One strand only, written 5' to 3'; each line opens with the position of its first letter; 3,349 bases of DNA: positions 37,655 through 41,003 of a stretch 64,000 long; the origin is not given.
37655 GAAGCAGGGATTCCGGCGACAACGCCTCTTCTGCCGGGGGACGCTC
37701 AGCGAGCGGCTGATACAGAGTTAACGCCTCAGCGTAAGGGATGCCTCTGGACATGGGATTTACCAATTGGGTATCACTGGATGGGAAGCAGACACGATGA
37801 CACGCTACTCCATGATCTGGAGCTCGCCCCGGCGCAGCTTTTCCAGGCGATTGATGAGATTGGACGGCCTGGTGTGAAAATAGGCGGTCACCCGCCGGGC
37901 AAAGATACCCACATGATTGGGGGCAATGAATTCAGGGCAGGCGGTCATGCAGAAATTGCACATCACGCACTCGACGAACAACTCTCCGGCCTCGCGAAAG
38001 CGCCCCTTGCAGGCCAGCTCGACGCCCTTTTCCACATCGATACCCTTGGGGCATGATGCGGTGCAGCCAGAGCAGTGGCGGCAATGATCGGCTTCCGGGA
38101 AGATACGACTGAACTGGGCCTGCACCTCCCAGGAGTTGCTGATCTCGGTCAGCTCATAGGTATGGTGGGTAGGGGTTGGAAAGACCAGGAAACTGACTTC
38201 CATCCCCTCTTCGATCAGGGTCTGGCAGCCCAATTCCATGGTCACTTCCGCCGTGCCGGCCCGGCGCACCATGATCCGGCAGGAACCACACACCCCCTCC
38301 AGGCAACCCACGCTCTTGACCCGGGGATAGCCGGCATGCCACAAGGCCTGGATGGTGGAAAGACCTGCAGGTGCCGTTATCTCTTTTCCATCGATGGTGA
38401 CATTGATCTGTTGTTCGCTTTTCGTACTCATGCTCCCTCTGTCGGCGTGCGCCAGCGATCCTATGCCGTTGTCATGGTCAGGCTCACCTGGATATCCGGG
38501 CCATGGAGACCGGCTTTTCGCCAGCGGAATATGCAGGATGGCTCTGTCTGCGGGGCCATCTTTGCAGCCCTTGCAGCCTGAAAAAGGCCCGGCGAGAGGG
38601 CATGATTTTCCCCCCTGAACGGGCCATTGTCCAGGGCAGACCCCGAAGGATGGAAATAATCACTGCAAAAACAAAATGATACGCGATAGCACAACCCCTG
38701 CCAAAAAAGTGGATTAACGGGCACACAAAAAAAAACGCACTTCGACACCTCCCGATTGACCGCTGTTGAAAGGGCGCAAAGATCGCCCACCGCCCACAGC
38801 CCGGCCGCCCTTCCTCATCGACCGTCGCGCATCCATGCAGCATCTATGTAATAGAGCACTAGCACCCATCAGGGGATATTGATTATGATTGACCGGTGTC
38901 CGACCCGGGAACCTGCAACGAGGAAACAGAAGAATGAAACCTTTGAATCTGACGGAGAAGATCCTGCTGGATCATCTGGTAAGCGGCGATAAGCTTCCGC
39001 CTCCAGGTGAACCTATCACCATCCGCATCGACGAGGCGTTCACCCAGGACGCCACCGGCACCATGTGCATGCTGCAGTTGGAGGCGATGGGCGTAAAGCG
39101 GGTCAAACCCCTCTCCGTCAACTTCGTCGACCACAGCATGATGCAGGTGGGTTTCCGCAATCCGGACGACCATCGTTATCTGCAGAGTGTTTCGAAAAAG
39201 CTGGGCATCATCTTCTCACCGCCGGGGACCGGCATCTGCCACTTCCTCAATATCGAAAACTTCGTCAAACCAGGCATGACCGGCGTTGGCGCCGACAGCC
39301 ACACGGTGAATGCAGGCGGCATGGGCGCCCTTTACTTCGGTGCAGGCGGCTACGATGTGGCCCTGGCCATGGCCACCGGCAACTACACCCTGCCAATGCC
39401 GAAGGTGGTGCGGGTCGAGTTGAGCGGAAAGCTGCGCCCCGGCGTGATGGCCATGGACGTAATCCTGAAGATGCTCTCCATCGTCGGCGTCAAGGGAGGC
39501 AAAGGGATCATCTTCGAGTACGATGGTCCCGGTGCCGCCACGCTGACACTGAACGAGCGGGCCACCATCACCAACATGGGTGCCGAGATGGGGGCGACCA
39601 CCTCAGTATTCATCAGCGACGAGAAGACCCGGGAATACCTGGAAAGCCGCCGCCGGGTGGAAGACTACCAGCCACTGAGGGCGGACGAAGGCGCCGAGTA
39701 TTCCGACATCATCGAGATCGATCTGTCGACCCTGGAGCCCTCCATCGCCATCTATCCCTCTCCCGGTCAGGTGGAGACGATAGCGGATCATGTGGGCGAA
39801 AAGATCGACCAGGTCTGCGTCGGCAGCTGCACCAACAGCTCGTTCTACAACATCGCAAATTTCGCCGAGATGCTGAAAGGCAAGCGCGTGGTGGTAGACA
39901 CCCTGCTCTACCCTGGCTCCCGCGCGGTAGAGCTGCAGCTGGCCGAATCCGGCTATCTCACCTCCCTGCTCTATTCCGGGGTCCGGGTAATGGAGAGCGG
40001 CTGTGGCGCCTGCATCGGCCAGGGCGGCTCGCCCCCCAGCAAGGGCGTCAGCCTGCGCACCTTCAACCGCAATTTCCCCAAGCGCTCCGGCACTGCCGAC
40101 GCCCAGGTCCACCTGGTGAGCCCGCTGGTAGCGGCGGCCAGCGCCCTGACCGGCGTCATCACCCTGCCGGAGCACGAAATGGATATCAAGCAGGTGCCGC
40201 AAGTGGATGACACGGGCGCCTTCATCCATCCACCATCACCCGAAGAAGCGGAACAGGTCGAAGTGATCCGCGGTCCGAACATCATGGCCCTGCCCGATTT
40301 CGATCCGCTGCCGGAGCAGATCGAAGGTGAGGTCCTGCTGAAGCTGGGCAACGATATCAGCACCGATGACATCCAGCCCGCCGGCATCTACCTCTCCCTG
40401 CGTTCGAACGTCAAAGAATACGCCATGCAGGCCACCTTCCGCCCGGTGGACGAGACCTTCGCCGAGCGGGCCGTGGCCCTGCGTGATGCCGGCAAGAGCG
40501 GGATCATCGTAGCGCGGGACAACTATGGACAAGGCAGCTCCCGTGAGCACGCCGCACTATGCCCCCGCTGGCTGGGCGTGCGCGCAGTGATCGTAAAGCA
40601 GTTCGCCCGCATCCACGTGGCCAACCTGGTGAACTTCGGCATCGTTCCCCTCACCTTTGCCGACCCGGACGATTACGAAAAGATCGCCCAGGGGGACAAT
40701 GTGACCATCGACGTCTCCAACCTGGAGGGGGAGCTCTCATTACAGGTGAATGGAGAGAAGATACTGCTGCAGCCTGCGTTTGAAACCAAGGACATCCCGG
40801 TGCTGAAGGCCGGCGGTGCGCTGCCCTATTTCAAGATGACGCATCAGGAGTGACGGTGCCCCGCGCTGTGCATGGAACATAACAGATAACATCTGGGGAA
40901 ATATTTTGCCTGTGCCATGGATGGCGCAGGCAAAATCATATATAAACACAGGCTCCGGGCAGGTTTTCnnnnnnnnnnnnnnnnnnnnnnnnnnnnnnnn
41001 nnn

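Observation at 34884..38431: Anchor-less FrdB-FrdA-NuoF gene trio: candidate soluble NADH-dependent fumarate reductase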

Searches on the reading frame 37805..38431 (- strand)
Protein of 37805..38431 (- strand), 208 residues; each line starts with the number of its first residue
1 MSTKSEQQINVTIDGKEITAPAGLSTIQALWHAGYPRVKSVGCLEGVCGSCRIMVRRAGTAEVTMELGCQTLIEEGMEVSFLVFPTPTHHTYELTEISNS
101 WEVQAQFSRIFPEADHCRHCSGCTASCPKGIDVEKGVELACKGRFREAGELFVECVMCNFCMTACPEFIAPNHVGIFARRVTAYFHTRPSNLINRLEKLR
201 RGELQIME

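Call 4: search_protein_families(library=pfam, proteins=[window:37805-38431:-])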
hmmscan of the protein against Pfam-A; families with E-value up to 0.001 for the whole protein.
window:37805-38431:- (208 aa): 7 families
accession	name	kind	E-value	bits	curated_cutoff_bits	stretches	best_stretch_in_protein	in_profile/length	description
PF13510.11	Fer2_4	-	2.5e-07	31.1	22.8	1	7-80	2-78/82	2Fe-2S iron-sulfur cluster binding domain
PF13187.11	Fer4_9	-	3.4e-06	27.4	27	1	116-167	1-49/52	4Fe-4S dicluster domain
PF13183.11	Fer4_8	-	3.9e-06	27.7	27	0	154-172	4-22/68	4Fe-4S dicluster domain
PF13237.11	Fer4_10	-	4.7e-06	26.9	25.5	0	113-132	5-26/53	4Fe-4S dicluster domain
PF13534.11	Fer4_17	-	4.1e-05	24.5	22.2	0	109-132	40-61/61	4Fe-4S dicluster domain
PF13746.11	Fer4_18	-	7.3e-05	23.4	27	0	112-141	56-85/114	4Fe-4S dicluster domain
PF00111.32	Fer2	-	0.00029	21.1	21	1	11-73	1-76/77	2Fe-2S iron-sulfur cluster binding domain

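Call 5: search_protein_families(library=ncbifam, proteins=[window:37805-38431:-])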
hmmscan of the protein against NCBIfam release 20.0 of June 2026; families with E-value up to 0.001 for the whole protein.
window:37805-38431:- (208 aa): 8 families
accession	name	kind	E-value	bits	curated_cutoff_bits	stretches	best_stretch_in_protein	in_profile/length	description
TIGR00314.1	cdhA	equivalog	7e-09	34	781.3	1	106-169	390-453/784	CO dehydrogenase/acetyl-CoA synthase complex subunit alpha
NF041837.1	rnfC_Methano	equivalog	1.1e-06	27.8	650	1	95-168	338-412/438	Rnf electron transport complex subunit RnfC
NF004616.0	PRK05950.1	subfamily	3.1e-06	26.5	228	0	151-171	145-165/238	succinate dehydrogenase iron-sulfur subunit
TIGR00384.1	dhsB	subfamily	7.3e-06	25.6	88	0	149-177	136-165/222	succinate dehydrogenase and fumarate reductase iron-sulfur protein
NF005745.0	PRK07569.1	equivalog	9.6e-06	25.1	333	0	89-144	164-219/238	bidirectional hydrogenase complex protein HoxU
NF006391.0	PRK08640.1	equivalog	3.7e-05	22.7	244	0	152-200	152-201/254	succinate dehydrogenase iron-sulfur subunit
TIGR01971.1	NuoI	subfamily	6.7e-05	22.5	113.05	1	92-167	20-95/121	NADH-quinone oxidoreductase, chain I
NF004898.0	PRK06259.1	equivalog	0.0009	18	385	0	153-197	134-178/488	fumarate reductase (CoM/CoB) subunit TfrB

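Call 47: predict_structure(alignment_id=A2)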
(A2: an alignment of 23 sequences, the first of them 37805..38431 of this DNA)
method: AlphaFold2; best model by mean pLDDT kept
length: 208 residues; sequences in the alignment: 23
mean_pLDDT: 79.6   pTM: 0.55
mean pLDDT of the five models: 79.6, 77.7, 74.9, 73.2, 72.7
residues with pLDDT >= 90: 51; 70-90: 115; 50-70: 29; < 50: 13
segments of 3 or more residues with pLDDT < 50: 1-3, 44-47, 85-87, 188-190
pLDDT, mean of each block of 10 residues (from residue 1): 66 90 88 71 51 86 83 92 59 83 89 89 84 94 90 81 78 89 68 65 74
secondary structure, 60 per line:
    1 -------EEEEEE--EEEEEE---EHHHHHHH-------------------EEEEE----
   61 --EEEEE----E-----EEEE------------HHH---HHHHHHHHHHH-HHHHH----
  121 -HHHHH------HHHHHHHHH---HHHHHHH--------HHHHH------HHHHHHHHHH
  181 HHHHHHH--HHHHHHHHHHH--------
elements in order: E8-13 E16-21 H26-32 E52-56 E63-67 E78-81 H100-110 H112-116 H122-126 H133-141 H145-151 H160-164 H171-187 H190-200

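Call 50: fold_search(model_id=the predicted structure, library=pdb)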
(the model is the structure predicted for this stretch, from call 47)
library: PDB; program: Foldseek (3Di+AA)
matches with E <= 10: 628; with E <= 0.001: 22
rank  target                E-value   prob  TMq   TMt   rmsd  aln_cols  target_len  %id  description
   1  8oh5_C                1.1e-05  1.00  0.26  0.05  19.9       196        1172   21  Cryo-EM structure of the electron bifurcating transhydrogenase StnABC complex from Sporomusa Ovata (state 2) (released 2023-09-13)
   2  9bov_A                3.2e-05  1.00  0.26  0.05  19.1       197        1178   19  Structure of electron bifurcating Nfn-ABC complexed with NAD from Caldicellulosiruptor saccharolyticus (released 2025-03-05)
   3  9ihp_G                4.3e-05  1.00  0.26  0.08  14.1       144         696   18  Open state without NUQM and with flavoprotein (classification state 3) of Pichia pastoris mitochondrial complex I in c (released 2025-10-15)
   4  9mqx_A                1.5e-04  1.00  0.28  0.24  16.7       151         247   17  Electron-bifurcating Tungstopyranopterin-containing aldehyde oxidoreductase with NADH (released 2025-07-16)
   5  7o6y_A                1.6e-04  1.00  0.26  0.08  14.6       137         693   20  Cryo-EM structure of respiratory complex I under turnover (released 2021-11-10)
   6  1t3q_A                1.6e-04  1.00  0.29  0.35  13.1       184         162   23  Crystal structure of quinoline 2-Oxidoreductase from Pseudomonas Putida 86 (released 2004-09-14)
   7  9n5u_A                1.8e-04  1.00  0.25  0.06  18.7       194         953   18  Structure of the Thermococcus sibiricus NfnABC complex (released 2025-05-07)
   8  9f5x_C                2.0e-04  1.00  0.27  0.09  14.2       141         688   18  Structure of the Chlamydomonas reinhardtii respiratory supercomplex I1 III2 IV2 (released 2025-03-12)
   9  6tg9_A                2.2e-04  1.00  0.23  0.06  13.8       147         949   23  Cryo-EM Structure of NADH reduced form of NAD+-dependent Formate Dehydrogenase from Rhodobacter capsulatus (released 2020-04-22)
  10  8ahx_C                2.6e-04  1.00  0.31  0.16  13.3       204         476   15  Cryo-EM structure of the nitrogen-fixation associated NADH:ferredoxin oxidoreductase RNF from Azotobacter vinelandii (released 2023-11-01)
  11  3eub_S                2.6e-04  1.00  0.28  0.35  13.2       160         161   16  Crystal Structure of Desulfo-Xanthine Oxidase with Xanthine (released 2009-01-27)
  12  5y6q_A                2.6e-04  1.00  0.28  0.34  13.9       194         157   16  Crystal structure of an aldehyde oxidase from Methylobacillus sp. KY4400 (released 2018-01-24)
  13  9n5v_A                2.9e-04  0.99  0.26  0.07  18.9       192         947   21  Structure of the NAD(H)-bound Thermococcus sibiricus NfnABC complex (released 2025-05-07)
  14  9eri_C                3.3e-04  1.00  0.32  0.17   9.3       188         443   13  Cryo-EM structure of sodium pumping Rnf complex from Acetobacterium woodii bound to NADH (released 2025-03-05)
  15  6rfq_A                3.9e-04  1.00  0.26  0.09  15.8       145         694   22  Cryo-EM structure of a respiratory complex I assembly intermediate with NDUFAF2 (released 2018-10-10)
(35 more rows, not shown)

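Call 51: search_solved_structures(query=A2, max_evalue=1, show_alignments=3)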
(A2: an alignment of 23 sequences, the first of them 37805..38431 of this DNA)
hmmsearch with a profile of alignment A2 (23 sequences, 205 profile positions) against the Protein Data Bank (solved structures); distinct sequences matched with E-value up to 1: 123 (the best 60 are shown).
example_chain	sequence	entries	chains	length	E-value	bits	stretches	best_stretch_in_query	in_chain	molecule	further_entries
3cf4_A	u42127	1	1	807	3.9e-07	32.8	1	110-168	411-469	Acetyl-CoA decarboxylase/synthase alpha subunit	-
1kf6_B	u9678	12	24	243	3.9e-06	29.5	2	40-102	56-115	FUMARATE REDUCTASE IRON-SULFUR PROTEIN | Fumarate reductase iron-sulfur subunit | Fumarate reductase (Anaerobic), Fe-S subunit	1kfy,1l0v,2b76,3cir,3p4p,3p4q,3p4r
9c0q_A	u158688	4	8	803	5.9e-06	28.9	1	113-168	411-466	Acetyl-CoA decarbonylase/synthase complex subunit alpha 2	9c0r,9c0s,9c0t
31ox_C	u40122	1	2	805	1.9e-05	27.2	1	114-168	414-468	Acetyl-CoA decarbonylase/synthase complex subunit alpha 2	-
7bkb_C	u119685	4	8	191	3.5e-05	26.4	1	88-198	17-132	CoB--CoM heterodisulfide reductase subunit C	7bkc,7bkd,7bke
8iuf_S8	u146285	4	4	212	5e-05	25.9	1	82-166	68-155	NDUFS8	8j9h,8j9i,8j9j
8riu_A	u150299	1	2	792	0.0001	24.9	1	113-168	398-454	Acetyl-CoA decarbonylase/synthase complex subunit alpha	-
1yq3_B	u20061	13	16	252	0.00014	24.4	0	113-135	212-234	succinate dehydrogenase Ip subunit | Succinate dehydrogenase [ubiquinone] iron-sulfur subunit, mitochondrial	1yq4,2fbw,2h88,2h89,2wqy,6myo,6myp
8gs8_B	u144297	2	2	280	0.00018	24.1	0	114-135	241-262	Succinate dehydrogenase [ubiquinone] iron-sulfur subunit, mitochondrial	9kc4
8ahx_C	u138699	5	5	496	0.00074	22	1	114-199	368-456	Ion-translocating oxidoreductase complex subunit C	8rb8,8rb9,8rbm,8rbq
4ytp_B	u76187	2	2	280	0.00078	22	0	151-166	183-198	Succinate dehydrogenase [ubiquinone] iron-sulfur subunit, mitochondrial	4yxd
8jze_c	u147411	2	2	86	0.0033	19.9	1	147-168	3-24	Photosystem I PsaC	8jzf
9sw6_H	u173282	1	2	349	0.0037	19.7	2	107-167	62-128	Tungsten formylmethanofuran dehydrogenase, subunit F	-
8jw0_c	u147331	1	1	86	0.0041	19.6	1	147-168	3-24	Photosystem I PsaC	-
6hum_I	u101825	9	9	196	0.0048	19.4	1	71-167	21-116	NAD(P)H-quinone oxidoreductase subunit I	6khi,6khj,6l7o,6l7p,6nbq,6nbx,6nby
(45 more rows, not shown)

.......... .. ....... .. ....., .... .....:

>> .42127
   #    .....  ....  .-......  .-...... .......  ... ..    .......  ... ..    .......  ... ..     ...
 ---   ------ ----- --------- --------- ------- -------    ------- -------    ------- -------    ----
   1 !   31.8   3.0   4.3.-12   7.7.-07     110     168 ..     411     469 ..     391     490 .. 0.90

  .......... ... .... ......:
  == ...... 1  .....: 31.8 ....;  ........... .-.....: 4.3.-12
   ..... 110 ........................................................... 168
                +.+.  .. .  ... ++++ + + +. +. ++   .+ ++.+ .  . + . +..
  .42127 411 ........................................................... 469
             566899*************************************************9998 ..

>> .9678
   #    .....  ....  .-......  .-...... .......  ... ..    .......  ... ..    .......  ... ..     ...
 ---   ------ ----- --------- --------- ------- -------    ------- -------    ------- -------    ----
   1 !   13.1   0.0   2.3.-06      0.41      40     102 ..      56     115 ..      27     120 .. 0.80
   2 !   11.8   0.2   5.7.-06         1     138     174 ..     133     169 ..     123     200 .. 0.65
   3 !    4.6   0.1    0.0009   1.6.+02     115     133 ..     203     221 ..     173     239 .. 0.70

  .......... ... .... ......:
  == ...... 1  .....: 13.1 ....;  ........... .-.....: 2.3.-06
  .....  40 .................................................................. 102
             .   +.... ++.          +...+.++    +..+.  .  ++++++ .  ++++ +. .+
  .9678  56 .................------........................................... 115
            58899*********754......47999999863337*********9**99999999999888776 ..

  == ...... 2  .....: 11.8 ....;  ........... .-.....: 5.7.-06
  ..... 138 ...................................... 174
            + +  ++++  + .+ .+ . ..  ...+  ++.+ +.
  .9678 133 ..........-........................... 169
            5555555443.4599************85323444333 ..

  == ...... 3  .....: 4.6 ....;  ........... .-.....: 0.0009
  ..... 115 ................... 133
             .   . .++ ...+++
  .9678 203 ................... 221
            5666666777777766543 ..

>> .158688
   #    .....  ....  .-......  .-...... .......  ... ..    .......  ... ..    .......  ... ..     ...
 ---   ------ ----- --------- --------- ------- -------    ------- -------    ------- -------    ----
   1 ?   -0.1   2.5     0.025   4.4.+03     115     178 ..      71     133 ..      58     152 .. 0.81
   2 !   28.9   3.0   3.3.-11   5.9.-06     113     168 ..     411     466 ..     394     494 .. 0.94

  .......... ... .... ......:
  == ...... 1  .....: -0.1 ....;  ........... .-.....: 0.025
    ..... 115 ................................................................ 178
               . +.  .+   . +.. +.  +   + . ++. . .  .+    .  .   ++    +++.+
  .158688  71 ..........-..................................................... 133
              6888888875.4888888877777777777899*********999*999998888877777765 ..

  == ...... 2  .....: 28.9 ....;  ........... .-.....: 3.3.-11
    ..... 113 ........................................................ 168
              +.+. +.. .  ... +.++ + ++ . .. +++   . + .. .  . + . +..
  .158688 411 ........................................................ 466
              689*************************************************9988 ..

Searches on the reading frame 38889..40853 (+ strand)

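Call 4: search_protein_families(library=pfam, proteins=[window:38889-40853:+])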
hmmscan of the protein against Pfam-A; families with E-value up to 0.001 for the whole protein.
window:38889-40853:+ (654 aa): 2 families
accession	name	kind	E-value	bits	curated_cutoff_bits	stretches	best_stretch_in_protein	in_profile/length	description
PF00330.25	Aconitase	-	7.8e-101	338.8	28.7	1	23-422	1-463/463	Aconitase family (aconitate hydratase)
PF00694.25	Aconitase_C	-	5e-20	72.6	22.8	1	523-592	61-130/131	Aconitase C-terminal domain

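Call 5: search_protein_families(library=ncbifam, proteins=[window:38889-40853:+])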
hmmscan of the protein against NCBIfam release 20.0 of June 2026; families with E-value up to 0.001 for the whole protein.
window:38889-40853:+ (654 aa): 26 families (the best 25 are shown)
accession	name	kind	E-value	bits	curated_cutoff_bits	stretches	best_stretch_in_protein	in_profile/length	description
NF005558.0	PRK07229.1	equivalog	2e-228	760.2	612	1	18-652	2-645/647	aconitate hydratase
TIGR01342.1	acon_putative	hypoth_equivalog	2.8e-211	703.2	719.15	1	21-654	2-651/655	putative aconitate hydratase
NF001614.1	PRK00402.1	subfamily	1e-99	334.1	385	1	20-428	2-415/415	aconitase/3-isopropylmalate dehydratase large subunit family protein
TIGR01340.1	aconitase_mito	equivalog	2e-96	324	825.35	1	15-645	16-742/745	aconitate hydratase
TIGR02086.1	IPMI_arch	subfamily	3.6e-92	309.2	410.15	1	20-428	2-410/411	3-isopropylmalate dehydratase/homoaconitate hydratase family large subunit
TIGR01343.1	hacA_fam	subfamily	2.9e-91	306.1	385.7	1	21-427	2-411/412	homoaconitate hydratase family protein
TIGR02083.1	LEU2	equivalog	3.8e-71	240.2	610.65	1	20-428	2-417/419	3-isopropylmalate dehydratase large subunit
NF008503.0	PRK11413.1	equivalog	2.6e-68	230.7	641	3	23-299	39-312/753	hydratase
NF040615.1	HacA_Meth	equivalog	7.2e-68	229.2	550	1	20-425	2-416/419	homoaconitase large subunit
NF009116.0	PRK12466.1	subfamily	1.3e-62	211.9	531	2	20-303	6-308/472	3-isopropylmalate dehydratase large subunit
NF006757.0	PRK09277.1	subfamily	5.6e-62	209.6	686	3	109-294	173-381/888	aconitate hydratase AcnA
NF004016.0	PRK05478.1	subfamily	1.6e-60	205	510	2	21-303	6-306/468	3-isopropylmalate dehydratase large subunit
NF009520.0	PRK12881.1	subfamily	8.4e-59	199.1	905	3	90-310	151-396/893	aconitate hydratase AcnA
TIGR01341.1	aconitase_1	equivalog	5.5e-56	189.8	945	3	91-291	136-362/876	aconitate hydratase AcnA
TIGR00170.1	leuC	equivalog_domain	4e-50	170.7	560.25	2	112-303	103-305/466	3-isopropylmalate dehydratase large subunit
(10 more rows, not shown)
